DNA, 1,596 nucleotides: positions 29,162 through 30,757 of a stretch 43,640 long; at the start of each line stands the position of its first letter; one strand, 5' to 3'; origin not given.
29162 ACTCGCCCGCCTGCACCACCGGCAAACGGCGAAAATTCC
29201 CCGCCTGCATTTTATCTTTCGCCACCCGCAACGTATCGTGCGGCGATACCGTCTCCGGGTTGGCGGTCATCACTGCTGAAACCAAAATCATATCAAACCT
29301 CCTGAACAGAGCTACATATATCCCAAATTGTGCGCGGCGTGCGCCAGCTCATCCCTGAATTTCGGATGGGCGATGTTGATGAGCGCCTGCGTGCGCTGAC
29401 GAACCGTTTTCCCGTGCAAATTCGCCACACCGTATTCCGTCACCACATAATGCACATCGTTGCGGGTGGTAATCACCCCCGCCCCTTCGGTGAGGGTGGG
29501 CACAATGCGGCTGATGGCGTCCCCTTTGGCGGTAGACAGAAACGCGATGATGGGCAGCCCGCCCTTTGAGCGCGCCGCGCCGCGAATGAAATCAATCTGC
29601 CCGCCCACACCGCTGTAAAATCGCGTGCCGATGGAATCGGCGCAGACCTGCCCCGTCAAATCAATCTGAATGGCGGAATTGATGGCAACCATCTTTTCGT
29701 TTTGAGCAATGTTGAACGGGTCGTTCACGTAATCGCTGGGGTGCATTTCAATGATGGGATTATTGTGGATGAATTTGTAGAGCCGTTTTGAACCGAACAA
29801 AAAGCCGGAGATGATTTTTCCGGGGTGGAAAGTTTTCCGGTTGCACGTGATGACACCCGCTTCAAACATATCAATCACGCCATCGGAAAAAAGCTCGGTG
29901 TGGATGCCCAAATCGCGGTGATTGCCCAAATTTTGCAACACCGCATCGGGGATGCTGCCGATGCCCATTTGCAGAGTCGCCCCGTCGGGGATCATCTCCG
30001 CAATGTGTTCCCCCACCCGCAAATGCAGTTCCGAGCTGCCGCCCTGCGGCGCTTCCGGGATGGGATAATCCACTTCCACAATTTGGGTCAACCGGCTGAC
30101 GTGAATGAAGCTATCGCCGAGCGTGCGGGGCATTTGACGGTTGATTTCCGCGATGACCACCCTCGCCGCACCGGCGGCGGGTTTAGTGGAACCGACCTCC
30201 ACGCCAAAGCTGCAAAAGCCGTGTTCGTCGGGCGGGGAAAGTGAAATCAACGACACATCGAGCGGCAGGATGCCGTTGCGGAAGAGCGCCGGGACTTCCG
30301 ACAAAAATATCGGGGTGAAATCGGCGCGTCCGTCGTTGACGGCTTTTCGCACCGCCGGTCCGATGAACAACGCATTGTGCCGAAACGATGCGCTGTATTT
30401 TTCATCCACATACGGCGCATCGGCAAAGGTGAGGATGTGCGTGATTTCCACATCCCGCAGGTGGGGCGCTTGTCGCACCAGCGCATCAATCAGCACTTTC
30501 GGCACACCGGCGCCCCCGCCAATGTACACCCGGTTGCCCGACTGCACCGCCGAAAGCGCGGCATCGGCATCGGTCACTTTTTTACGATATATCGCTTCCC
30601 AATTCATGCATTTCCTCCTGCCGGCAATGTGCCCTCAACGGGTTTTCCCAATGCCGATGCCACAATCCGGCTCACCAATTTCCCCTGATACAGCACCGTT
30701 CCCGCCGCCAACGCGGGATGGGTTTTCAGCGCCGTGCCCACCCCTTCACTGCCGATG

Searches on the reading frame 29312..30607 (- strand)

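Call 71: search_protein_families(library=pfam, proteins=[window:29312-30607:-], max_evalue=0.00001)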
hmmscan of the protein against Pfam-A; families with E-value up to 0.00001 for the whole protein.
window:29312-30607:- (431 aa): 2 families
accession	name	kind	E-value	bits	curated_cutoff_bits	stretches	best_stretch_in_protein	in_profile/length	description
PF13336.12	AcetylCoA_hyd_C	-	4.6e-70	234.9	23.7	1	272-424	1-153/154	Acetyl-CoA hydrolase/transferase C-terminal domain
PF02550.21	AcetylCoA_hydro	-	1.7e-31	110.2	24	1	5-180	3-190/198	Acetyl-CoA hydrolase/transferase N-terminal domain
